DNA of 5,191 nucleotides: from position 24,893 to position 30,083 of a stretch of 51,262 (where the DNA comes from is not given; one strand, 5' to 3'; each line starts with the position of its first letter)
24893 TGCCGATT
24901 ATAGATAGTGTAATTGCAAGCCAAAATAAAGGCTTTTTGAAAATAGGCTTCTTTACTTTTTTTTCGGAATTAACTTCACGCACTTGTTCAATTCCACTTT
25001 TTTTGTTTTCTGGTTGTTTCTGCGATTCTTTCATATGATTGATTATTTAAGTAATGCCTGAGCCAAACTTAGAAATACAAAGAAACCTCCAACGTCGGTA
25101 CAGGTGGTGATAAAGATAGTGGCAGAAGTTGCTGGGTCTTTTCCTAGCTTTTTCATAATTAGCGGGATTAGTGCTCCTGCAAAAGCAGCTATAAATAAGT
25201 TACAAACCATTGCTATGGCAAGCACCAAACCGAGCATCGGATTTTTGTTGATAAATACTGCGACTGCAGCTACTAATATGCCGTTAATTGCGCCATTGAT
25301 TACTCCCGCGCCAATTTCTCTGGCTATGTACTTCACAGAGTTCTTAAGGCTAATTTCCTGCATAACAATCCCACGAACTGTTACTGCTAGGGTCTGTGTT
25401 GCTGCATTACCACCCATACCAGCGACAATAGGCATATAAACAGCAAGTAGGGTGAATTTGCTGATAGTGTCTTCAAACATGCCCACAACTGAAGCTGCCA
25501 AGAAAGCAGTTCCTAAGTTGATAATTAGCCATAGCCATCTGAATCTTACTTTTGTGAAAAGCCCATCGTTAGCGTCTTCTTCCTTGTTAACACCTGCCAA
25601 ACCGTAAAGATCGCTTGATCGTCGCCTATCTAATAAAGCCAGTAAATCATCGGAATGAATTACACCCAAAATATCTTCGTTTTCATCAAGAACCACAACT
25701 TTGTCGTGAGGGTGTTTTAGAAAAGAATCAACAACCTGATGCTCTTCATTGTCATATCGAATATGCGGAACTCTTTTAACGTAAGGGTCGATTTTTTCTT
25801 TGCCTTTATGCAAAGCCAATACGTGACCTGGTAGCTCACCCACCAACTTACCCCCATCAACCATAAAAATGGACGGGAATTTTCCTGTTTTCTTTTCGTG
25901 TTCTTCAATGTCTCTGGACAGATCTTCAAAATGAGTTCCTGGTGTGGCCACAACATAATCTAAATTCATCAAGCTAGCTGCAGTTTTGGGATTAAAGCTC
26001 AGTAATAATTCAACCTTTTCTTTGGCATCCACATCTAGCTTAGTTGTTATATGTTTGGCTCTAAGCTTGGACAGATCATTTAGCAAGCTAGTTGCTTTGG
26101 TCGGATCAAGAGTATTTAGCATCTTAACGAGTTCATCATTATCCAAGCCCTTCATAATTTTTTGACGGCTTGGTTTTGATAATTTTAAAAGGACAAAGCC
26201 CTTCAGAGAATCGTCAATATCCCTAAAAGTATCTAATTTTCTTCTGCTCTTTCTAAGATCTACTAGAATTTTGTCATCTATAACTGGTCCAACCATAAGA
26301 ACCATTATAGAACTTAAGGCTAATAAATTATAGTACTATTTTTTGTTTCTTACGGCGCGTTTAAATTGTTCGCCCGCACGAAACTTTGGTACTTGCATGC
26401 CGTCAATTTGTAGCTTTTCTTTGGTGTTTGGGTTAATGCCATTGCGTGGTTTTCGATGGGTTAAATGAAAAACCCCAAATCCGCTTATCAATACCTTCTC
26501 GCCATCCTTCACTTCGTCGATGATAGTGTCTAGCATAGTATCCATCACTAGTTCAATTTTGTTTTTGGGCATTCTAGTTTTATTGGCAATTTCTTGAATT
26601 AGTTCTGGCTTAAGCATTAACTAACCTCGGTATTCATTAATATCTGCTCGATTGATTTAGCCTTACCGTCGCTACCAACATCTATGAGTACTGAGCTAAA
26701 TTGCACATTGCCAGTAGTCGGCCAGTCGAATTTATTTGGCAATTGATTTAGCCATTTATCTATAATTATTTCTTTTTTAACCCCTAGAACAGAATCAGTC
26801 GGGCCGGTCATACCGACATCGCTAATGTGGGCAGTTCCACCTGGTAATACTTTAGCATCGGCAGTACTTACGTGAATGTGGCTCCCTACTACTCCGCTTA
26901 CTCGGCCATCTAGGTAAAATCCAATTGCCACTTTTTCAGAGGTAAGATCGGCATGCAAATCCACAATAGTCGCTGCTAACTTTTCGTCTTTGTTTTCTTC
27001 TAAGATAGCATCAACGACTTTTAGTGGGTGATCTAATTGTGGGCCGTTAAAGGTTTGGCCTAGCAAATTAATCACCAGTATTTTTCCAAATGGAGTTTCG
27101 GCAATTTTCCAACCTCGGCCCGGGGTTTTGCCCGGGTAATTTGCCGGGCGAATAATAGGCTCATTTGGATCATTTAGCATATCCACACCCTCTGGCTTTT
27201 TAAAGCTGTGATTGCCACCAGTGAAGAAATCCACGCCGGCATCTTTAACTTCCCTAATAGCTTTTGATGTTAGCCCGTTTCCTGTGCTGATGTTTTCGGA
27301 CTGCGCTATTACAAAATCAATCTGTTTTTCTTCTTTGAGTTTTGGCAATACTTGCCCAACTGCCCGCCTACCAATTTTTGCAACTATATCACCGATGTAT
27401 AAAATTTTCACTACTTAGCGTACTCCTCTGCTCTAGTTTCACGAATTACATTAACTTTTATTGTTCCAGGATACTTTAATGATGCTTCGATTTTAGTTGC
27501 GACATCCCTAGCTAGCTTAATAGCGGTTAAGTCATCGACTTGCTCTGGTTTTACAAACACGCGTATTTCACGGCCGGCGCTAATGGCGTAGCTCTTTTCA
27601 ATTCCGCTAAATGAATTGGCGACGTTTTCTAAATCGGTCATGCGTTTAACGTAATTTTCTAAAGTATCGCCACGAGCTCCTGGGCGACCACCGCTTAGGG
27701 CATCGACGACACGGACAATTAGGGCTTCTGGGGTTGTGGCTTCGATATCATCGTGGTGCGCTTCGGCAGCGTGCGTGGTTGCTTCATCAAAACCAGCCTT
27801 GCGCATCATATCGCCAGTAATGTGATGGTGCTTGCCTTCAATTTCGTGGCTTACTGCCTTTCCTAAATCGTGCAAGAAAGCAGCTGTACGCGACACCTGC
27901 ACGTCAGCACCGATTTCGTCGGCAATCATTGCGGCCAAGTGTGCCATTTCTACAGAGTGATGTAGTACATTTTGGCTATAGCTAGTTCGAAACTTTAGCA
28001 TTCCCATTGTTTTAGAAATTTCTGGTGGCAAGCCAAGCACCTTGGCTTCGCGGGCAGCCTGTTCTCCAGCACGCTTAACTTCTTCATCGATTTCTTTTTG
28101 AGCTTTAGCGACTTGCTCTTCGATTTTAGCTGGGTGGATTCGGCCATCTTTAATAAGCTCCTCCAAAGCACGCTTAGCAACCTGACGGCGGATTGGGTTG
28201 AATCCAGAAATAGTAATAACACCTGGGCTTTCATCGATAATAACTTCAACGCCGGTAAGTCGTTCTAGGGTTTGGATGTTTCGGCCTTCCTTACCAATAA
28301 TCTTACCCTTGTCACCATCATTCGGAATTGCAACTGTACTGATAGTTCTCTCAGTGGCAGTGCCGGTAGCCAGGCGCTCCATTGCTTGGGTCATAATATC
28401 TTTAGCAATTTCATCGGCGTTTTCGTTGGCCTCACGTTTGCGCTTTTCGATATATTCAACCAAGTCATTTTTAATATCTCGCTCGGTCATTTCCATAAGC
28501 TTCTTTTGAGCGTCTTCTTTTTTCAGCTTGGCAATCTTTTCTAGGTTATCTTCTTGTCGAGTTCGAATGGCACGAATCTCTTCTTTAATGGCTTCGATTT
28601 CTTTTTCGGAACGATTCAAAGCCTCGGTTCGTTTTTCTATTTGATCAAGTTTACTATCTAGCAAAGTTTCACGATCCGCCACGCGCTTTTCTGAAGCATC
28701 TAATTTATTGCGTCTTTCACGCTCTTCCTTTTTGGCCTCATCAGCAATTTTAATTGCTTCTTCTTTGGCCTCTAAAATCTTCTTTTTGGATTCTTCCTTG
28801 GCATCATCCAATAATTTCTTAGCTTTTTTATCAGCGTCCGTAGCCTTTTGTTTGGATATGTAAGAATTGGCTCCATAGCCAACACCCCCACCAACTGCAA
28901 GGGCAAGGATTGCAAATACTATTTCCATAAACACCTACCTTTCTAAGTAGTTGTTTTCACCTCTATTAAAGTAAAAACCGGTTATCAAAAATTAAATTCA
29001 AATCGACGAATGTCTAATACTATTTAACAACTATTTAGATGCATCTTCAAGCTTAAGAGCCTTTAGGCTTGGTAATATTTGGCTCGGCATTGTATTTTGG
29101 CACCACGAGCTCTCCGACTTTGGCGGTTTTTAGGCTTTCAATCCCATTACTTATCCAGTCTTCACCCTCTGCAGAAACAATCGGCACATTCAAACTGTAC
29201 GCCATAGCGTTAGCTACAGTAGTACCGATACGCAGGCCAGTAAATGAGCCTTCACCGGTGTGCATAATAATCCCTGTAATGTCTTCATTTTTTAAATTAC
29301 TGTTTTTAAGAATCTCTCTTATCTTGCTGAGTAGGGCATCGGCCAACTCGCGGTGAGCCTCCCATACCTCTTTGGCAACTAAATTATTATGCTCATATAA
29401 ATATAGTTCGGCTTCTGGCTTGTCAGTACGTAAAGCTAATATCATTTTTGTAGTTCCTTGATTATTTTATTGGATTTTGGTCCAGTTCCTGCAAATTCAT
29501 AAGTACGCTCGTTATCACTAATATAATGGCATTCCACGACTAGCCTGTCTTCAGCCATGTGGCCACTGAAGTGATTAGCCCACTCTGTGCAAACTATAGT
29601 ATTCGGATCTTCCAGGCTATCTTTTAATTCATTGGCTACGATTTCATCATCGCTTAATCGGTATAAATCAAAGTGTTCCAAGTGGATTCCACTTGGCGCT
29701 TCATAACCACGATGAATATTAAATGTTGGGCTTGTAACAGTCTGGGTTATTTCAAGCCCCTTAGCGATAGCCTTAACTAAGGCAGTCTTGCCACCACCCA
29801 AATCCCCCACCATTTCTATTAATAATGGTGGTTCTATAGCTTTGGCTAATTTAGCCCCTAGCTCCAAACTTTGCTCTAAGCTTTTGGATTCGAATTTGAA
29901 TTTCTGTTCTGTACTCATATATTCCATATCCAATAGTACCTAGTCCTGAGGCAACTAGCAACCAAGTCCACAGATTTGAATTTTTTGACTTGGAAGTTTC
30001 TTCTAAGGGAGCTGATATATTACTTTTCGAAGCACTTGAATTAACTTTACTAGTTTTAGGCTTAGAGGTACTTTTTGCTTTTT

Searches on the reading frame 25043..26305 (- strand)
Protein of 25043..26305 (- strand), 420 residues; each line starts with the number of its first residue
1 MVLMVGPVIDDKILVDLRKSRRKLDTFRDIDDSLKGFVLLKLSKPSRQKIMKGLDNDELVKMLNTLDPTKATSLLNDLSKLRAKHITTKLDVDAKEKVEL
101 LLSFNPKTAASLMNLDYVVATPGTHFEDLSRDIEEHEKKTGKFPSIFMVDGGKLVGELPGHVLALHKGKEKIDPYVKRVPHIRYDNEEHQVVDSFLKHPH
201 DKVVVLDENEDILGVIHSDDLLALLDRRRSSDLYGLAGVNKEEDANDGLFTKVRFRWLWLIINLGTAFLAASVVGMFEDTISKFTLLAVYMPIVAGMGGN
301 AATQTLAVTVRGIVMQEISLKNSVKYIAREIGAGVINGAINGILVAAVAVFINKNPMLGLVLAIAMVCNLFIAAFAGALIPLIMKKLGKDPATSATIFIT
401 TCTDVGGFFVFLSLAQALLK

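Call 73: search_protein_families(library=pfam, proteins=[window:25043-26305:-], max_evalue=0.001)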
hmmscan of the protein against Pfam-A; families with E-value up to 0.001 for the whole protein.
window:25043-26305:- (420 aa): 3 families
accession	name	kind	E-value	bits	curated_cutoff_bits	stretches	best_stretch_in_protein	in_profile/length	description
PF01769.21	MgtE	-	8.8e-33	113.7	27.6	1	291-413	1-124/125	Divalent cation transporter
PF03448.22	MgtE_N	-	2.4e-10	41.3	25.9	1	21-106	16-101/102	MgtE intracellular N domain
PF00571.33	CBS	-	5.4e-06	27.1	24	0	189-225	19-55/57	CBS domain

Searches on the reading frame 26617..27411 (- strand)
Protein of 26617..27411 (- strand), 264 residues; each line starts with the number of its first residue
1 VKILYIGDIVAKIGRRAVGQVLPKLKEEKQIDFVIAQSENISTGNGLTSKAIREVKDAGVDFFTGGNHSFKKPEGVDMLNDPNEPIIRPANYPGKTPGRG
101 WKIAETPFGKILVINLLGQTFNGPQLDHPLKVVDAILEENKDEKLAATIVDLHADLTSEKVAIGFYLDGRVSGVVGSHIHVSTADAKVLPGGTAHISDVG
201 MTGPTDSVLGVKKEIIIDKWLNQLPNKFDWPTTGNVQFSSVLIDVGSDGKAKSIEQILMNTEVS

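Call 73: search_protein_families(library=pfam, proteins=[window:26617-27411:-], max_evalue=0.001)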
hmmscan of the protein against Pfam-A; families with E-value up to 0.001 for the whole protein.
window:26617-27411:- (264 aa): 2 families
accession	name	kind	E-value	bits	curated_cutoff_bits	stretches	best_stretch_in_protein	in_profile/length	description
PF13277.11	YmdB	-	7.8e-89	297.7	27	1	4-257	1-253/253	YmdB-like protein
PF00149.33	Metallophos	-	3.3e-06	28.1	21.5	1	1-181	1-190/191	Calcineurin-like phosphoesterase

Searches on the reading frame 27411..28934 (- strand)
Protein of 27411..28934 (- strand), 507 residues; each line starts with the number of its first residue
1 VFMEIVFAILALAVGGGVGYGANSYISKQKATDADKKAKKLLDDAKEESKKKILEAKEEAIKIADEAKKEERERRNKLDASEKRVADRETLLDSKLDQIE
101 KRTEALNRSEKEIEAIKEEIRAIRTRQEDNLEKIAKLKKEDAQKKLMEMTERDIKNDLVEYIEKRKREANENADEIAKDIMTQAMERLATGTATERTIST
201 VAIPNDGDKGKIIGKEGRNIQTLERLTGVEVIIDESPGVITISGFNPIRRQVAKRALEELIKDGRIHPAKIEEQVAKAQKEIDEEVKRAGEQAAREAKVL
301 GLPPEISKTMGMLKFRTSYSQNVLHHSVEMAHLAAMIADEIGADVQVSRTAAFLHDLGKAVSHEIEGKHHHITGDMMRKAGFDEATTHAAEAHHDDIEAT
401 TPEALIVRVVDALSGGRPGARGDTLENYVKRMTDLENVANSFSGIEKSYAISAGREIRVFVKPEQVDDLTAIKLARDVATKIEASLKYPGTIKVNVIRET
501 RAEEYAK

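Call 73: search_protein_families(library=pfam, proteins=[window:27411-28934:-], max_evalue=0.001)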
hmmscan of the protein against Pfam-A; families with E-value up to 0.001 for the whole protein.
window:27411-28934:- (507 aa): 4 families
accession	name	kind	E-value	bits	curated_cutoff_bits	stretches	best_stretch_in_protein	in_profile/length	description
PF12072.13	RNase_Y_N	-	1.2e-34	120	32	1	4-190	2-199/201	RNase Y N-terminal region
PF01966.28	HD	-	1e-15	58.4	22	1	323-414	1-114/116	HD domain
PF00013.35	KH_1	-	1.5e-09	37.9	21.5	1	200-259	3-66/66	KH domain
PF08668.18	HDOD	-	0.00065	19.7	22.9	1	321-396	93-171/196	HDOD domain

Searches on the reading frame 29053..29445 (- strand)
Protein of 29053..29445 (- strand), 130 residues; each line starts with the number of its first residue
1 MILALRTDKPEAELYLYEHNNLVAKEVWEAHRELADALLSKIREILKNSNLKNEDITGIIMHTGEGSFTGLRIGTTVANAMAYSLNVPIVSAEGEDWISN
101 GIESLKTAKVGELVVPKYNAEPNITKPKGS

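Call 73: search_protein_families(library=pfam, proteins=[window:29053-29445:-], max_evalue=0.001)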
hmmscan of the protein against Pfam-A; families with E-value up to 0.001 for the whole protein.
window:29053-29445:- (130 aa): 1 family
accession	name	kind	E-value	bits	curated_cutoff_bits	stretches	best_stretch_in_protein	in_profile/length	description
PF00814.31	TsaD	-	1.6e-12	48.1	24.8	1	29-90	24-85/264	tRNA N6-adenosine threonylcarbamoyltransferase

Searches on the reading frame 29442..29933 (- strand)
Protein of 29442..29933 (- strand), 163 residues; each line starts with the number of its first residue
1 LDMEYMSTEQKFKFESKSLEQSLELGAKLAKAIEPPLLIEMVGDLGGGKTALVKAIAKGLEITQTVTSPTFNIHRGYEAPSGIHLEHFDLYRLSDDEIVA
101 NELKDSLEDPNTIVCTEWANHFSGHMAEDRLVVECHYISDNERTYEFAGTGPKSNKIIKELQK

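Call 73: search_protein_families(library=pfam, proteins=[window:29442-29933:-], max_evalue=0.001)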
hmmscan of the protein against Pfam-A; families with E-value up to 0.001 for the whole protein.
window:29442-29933:- (163 aa): 1 family
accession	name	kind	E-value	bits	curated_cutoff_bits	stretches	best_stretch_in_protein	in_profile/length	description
PF02367.23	TsaE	-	3.3e-28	98.6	26.6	1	17-143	2-126/128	Threonylcarbamoyl adenosine biosynthesis protein TsaE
